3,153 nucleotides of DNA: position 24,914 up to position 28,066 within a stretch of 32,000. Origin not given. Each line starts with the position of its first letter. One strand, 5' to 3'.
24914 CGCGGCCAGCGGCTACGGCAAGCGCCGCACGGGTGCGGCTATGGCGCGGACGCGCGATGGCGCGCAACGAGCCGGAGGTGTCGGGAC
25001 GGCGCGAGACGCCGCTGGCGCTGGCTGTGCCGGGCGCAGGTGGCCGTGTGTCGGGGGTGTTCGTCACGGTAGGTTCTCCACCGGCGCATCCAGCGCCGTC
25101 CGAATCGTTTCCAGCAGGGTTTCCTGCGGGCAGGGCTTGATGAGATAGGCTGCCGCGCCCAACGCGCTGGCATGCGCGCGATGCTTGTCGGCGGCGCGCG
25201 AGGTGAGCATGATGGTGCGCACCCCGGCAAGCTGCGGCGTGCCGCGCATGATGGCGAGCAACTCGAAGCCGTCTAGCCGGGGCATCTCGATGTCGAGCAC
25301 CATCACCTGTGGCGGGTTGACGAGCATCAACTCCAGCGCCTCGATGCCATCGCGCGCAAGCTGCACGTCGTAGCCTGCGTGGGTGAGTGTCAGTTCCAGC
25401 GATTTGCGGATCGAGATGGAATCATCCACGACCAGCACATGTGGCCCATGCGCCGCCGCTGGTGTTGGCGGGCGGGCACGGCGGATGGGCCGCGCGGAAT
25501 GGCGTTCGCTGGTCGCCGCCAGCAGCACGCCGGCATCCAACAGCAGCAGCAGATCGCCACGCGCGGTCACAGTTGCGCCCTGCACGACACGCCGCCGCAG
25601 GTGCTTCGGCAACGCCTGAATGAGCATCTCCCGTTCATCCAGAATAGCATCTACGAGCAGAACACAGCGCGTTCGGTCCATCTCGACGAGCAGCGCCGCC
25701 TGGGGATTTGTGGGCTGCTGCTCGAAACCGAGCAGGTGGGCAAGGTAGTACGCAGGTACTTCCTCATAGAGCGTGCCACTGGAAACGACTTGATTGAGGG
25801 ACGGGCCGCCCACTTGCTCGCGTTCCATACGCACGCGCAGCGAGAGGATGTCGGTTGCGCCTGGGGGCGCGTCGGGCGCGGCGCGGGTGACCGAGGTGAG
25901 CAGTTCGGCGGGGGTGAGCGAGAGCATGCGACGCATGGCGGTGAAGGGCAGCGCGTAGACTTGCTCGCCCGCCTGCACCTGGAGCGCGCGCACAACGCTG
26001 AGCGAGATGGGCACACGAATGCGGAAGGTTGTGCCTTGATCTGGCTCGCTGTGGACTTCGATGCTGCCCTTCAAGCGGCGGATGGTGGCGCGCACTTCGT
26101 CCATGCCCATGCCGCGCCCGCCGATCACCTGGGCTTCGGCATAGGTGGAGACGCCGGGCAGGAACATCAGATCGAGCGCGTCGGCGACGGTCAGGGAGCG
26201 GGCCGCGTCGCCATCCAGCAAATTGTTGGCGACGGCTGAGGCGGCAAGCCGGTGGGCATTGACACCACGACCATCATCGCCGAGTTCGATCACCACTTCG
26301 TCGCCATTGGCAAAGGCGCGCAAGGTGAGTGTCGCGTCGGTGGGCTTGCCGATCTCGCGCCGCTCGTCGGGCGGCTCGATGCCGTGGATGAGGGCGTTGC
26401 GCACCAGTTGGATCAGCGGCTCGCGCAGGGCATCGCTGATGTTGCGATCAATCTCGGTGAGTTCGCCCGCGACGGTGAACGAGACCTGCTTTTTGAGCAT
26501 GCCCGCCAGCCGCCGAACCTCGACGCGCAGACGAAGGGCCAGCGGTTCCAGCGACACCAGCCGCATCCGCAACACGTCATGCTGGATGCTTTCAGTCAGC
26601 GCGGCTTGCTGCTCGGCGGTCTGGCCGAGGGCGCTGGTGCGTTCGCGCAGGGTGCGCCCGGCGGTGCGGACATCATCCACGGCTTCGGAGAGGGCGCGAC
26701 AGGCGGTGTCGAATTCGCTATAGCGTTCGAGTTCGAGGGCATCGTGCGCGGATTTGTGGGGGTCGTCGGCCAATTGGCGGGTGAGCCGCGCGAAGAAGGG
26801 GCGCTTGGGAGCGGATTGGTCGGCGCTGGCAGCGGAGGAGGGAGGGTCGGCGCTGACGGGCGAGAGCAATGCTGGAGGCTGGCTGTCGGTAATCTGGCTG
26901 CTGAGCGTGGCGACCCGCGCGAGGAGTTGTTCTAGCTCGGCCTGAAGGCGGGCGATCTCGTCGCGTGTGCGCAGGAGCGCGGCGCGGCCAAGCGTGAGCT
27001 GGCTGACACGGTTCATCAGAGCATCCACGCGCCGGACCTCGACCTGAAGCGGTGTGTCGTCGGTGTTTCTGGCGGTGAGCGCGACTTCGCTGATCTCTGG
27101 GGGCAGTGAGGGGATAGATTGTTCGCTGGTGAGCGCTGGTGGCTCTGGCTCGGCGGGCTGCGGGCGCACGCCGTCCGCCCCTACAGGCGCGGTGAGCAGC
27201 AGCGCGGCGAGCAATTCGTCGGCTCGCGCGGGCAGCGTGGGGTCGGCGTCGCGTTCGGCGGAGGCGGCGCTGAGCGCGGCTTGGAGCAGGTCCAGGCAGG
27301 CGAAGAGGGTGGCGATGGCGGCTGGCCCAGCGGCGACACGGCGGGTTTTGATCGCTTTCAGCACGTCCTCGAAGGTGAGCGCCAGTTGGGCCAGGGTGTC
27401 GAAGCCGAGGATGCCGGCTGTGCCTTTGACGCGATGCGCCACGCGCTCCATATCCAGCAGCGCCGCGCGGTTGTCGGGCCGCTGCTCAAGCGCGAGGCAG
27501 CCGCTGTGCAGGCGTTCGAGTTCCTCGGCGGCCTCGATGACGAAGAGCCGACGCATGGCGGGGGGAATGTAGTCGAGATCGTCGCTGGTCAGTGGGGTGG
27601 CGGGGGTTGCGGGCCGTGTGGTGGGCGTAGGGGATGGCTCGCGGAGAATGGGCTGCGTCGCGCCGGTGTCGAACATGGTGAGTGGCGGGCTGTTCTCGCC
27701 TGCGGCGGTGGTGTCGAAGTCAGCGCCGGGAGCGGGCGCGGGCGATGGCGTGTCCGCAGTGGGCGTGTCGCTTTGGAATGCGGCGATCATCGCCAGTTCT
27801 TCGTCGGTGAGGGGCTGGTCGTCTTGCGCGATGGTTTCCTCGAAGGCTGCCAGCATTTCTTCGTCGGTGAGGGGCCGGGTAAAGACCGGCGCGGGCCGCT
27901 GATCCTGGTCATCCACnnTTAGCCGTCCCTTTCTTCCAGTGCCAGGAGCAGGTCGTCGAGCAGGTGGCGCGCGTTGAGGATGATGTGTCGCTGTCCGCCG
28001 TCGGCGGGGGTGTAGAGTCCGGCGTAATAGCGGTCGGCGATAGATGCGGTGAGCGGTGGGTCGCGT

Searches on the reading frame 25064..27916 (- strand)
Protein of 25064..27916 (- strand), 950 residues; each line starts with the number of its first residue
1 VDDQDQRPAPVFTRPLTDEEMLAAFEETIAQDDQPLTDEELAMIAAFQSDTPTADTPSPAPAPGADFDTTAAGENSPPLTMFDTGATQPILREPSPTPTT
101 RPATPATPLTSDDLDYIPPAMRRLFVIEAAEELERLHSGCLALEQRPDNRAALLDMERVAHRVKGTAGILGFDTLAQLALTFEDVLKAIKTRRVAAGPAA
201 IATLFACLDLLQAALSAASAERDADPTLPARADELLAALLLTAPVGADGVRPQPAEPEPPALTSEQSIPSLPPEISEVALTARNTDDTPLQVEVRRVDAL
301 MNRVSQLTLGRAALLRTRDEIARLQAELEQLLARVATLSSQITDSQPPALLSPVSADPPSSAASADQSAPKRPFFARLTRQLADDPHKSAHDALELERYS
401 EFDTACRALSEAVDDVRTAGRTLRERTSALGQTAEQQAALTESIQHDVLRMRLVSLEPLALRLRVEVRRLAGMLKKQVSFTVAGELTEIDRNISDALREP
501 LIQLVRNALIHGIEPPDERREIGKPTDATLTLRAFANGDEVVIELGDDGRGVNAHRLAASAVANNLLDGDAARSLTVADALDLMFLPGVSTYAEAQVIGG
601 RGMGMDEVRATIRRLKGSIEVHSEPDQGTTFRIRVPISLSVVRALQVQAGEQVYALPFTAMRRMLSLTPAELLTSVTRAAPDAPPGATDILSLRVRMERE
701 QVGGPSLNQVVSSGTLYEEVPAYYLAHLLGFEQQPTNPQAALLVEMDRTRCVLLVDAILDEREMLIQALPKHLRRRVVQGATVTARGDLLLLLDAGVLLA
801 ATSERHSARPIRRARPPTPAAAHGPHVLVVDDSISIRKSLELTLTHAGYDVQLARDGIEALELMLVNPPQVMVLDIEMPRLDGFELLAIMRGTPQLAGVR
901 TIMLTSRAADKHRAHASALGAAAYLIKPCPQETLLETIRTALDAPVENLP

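Call 17: search_protein_families(library=pfam, proteins=[window:25064-27916:-])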
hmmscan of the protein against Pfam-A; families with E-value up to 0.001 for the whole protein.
window:25064-27916:- (950 aa): 4 families
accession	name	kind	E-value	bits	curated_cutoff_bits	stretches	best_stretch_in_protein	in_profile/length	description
PF00072.30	Response_reg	-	1.3e-22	80.5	30.2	1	827-939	1-111/111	Response regulator receiver domain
PF02518.31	HATPase_c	-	2.2e-12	47.8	26.4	1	498-637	7-109/111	Histidine kinase-, DNA gyrase B-, and HSP90-like ATPase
PF01627.28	Hpt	-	6.3e-11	42.8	24.6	1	121-213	2-83/84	Hpt domain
PF01584.24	CheW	-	1.1e-09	38.5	23.5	1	720-800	49-135/138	CheW-like domain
